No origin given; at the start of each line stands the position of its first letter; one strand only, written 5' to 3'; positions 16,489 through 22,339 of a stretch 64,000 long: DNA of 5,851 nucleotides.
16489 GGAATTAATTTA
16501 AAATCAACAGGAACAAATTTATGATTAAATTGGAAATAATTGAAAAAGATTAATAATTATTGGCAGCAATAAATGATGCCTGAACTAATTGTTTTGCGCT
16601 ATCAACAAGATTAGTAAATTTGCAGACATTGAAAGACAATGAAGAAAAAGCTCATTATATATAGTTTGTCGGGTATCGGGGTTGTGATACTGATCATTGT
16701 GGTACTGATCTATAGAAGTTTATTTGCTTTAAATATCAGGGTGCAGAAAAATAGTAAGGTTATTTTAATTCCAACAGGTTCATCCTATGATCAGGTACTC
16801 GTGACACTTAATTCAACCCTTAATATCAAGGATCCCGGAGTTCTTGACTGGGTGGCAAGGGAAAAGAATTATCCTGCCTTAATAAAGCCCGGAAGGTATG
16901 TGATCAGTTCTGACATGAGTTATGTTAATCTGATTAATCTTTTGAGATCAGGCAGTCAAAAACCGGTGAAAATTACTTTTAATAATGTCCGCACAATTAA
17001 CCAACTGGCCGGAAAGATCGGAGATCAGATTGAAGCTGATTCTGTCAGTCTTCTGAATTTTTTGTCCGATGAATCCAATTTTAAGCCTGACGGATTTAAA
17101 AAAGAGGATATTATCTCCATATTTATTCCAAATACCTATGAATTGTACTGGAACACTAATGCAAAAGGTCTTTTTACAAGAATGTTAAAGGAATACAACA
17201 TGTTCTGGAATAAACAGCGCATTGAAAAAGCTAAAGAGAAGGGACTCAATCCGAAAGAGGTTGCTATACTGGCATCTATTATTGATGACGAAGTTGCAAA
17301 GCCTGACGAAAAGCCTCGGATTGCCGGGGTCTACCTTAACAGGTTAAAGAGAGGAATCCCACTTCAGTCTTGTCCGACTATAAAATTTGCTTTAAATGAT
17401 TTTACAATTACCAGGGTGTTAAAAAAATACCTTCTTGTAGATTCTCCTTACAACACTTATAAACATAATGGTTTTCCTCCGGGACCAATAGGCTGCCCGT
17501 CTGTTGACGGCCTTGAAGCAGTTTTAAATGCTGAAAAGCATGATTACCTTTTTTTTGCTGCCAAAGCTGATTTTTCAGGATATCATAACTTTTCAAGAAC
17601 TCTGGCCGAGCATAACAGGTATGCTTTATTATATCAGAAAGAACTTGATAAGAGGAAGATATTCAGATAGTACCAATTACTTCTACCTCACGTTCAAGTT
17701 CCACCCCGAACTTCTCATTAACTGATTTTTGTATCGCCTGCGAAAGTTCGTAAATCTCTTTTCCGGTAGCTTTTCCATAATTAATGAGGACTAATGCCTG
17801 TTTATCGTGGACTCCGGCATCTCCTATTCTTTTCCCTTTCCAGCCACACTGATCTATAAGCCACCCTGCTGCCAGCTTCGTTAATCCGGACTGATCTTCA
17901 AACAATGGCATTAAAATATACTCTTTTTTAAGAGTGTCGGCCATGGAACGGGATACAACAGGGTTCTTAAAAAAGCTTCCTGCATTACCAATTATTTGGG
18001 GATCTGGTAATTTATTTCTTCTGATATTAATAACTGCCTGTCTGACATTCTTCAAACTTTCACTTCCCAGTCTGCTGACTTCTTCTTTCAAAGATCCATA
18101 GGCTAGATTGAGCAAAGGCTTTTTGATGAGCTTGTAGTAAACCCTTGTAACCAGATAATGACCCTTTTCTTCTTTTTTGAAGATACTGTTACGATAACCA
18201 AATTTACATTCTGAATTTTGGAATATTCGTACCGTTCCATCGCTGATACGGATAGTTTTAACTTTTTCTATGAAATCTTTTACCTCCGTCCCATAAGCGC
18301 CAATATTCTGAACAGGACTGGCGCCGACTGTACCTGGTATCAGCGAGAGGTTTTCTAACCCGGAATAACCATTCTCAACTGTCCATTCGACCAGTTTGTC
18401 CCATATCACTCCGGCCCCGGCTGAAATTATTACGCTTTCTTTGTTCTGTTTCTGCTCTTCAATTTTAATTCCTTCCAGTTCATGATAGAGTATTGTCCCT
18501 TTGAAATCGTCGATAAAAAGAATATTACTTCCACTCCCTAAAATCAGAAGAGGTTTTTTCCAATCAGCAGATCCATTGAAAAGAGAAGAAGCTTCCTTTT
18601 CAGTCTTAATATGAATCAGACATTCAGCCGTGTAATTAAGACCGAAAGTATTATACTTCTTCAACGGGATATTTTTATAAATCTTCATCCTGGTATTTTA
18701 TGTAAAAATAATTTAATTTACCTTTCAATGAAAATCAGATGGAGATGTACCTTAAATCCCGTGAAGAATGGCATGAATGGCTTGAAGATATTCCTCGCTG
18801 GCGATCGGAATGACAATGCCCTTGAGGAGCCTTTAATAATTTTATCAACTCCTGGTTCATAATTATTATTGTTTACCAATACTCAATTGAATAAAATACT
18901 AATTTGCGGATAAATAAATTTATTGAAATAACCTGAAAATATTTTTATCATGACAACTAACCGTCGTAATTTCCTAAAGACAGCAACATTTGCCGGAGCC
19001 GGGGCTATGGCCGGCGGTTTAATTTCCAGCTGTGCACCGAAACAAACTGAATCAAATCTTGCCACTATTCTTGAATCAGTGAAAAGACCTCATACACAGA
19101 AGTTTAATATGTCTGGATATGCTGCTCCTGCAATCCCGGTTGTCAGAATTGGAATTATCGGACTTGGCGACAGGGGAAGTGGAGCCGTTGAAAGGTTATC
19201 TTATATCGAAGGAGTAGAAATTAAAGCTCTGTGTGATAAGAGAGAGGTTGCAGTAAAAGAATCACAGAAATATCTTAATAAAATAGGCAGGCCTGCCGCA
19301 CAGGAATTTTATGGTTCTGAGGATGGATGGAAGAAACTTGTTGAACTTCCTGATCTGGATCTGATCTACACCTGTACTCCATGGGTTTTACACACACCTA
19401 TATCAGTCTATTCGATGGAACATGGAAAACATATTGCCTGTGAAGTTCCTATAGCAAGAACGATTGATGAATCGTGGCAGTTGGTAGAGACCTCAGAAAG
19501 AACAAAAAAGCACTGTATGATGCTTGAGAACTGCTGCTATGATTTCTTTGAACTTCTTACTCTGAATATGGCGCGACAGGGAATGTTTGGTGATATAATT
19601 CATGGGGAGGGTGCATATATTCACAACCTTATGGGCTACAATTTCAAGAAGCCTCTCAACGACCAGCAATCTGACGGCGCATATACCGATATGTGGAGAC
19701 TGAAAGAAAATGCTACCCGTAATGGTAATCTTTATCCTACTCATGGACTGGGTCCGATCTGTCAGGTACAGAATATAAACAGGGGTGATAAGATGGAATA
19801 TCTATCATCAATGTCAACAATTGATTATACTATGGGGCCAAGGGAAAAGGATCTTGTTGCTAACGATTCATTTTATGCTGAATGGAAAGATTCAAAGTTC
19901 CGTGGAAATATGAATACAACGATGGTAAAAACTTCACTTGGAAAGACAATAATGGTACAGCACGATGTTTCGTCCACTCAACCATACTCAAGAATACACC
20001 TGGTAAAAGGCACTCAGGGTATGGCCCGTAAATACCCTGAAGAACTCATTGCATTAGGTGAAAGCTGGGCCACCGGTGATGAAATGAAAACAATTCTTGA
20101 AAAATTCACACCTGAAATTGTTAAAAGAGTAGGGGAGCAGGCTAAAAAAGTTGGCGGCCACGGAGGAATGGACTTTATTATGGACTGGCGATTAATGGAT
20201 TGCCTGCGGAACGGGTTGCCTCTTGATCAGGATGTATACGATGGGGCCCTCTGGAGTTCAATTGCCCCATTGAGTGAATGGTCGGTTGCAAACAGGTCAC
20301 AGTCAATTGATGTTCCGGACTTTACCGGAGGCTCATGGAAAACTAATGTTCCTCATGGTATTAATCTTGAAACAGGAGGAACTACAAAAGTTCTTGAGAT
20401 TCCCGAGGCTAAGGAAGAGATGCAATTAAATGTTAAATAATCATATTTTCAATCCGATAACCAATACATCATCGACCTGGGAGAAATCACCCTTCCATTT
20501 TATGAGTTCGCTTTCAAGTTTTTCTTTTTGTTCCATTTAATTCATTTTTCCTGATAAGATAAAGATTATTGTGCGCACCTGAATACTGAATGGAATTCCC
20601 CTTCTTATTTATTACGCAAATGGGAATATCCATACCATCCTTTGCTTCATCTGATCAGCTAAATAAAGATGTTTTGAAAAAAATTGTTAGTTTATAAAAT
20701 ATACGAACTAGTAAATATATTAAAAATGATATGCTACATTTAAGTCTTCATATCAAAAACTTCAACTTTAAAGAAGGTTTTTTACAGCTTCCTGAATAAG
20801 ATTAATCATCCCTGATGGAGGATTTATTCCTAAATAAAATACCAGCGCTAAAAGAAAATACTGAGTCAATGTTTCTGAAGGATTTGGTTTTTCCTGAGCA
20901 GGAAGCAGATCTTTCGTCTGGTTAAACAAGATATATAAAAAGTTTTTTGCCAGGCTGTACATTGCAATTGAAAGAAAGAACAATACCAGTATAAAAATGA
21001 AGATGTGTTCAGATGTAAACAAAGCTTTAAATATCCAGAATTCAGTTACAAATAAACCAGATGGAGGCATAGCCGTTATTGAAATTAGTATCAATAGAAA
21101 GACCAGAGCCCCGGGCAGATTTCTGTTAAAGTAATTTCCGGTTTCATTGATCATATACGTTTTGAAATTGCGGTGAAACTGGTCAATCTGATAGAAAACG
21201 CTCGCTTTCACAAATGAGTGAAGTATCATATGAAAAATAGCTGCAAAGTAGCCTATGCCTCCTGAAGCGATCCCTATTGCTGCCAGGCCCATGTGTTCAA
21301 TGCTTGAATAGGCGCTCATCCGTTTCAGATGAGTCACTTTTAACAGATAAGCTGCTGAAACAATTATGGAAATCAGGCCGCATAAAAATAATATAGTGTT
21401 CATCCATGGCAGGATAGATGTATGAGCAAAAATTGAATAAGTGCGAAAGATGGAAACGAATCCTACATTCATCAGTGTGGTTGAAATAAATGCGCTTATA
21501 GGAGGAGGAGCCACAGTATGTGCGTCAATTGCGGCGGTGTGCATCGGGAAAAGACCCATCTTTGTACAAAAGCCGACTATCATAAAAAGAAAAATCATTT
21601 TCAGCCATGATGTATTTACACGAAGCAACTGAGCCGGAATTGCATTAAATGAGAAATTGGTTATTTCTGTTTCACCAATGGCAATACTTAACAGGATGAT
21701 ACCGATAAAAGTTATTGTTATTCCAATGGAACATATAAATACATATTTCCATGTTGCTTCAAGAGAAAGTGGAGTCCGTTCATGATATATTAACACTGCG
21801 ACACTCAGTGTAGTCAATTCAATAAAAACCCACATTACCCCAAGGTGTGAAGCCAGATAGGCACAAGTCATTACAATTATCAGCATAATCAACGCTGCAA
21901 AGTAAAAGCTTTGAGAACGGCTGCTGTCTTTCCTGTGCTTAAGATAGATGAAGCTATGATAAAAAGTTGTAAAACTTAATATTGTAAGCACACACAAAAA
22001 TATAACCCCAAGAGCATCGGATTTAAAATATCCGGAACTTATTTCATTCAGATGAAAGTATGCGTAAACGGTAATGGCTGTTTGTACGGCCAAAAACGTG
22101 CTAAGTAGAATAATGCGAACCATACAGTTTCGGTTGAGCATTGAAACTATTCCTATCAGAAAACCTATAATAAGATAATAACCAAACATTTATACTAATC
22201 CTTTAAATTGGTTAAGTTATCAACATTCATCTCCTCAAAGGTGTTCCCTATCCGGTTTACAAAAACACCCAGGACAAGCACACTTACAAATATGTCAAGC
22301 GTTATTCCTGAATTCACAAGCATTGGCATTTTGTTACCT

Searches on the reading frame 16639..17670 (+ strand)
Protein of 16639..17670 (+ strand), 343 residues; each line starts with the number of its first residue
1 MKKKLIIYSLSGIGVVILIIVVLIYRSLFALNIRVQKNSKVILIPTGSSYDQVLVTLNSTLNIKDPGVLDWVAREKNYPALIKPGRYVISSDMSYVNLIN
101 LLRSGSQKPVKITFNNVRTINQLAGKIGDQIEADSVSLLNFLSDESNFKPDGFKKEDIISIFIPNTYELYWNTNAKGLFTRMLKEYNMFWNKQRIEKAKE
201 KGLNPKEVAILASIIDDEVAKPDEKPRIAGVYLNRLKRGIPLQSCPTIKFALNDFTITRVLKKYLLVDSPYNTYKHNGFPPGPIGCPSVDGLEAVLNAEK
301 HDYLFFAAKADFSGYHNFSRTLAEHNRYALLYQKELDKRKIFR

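Call 9: search_protein_families(library=pfam, proteins=[window:16639-17670:+], max_evalue=0.001)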
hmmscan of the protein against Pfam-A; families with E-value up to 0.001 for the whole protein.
window:16639-17670:+ (343 aa): 1 family
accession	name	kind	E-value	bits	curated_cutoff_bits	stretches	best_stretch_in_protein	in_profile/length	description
PF02618.21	YceG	-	3.6e-78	263.3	32.4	1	43-328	2-272/275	YceG-like family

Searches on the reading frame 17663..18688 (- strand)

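Call 9: search_protein_families(library=pfam, proteins=[window:17663-18688:-], max_evalue=0.001)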
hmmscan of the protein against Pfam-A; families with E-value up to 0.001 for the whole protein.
window:17663-18688:- (341 aa): 2 families
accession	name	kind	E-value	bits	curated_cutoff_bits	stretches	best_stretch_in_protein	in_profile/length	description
PF02873.21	MurB_C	-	2e-32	111.7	27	1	215-338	2-99/99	UDP-N-acetylenolpyruvoylglucosamine reductase, C-terminal domain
PF01565.28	FAD_binding_4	-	6.4e-18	65.2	26.4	1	22-154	2-136/139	FAD binding domain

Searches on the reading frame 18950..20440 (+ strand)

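Call 9: search_protein_families(library=pfam, proteins=[window:18950-20440:+], max_evalue=0.001)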
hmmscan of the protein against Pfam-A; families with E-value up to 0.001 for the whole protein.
window:18950-20440:+ (496 aa): 2 families
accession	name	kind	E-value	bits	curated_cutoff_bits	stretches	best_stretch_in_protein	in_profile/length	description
PF21252.2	Glyco_hydro_109_C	-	7e-41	140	27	1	203-364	2-166/187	Glycosyl hydrolase 109, C-terminal domain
PF01408.29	GFO_IDH_MocA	-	8.6e-11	43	24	1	65-191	1-118/120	Oxidoreductase family, NAD-binding Rossmann fold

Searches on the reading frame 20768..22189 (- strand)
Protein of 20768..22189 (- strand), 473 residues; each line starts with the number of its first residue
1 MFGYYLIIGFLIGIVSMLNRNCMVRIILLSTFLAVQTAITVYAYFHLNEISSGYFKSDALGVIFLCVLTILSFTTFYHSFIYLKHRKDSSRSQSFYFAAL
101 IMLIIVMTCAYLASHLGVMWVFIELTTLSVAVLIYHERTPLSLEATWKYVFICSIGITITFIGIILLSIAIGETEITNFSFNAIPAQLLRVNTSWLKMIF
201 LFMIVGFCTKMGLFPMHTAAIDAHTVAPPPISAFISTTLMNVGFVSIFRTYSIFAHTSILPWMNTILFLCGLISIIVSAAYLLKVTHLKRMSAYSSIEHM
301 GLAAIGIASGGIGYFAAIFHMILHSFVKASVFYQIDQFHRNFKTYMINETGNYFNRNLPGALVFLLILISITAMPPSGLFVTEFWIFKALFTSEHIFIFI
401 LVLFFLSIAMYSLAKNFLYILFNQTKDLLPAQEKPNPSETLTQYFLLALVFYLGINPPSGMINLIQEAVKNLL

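Call 9: search_protein_families(library=pfam, proteins=[window:20768-22189:-], max_evalue=0.001)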
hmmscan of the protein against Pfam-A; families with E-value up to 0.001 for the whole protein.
window:20768-22189:- (473 aa): 1 family
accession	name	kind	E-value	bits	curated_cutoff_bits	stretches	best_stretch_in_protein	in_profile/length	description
PF00361.26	Proton_antipo_M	-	4.8e-46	157.7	21.5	1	113-404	1-289/294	NADH:quinone oxidoreductase/Mrp antiporter, TM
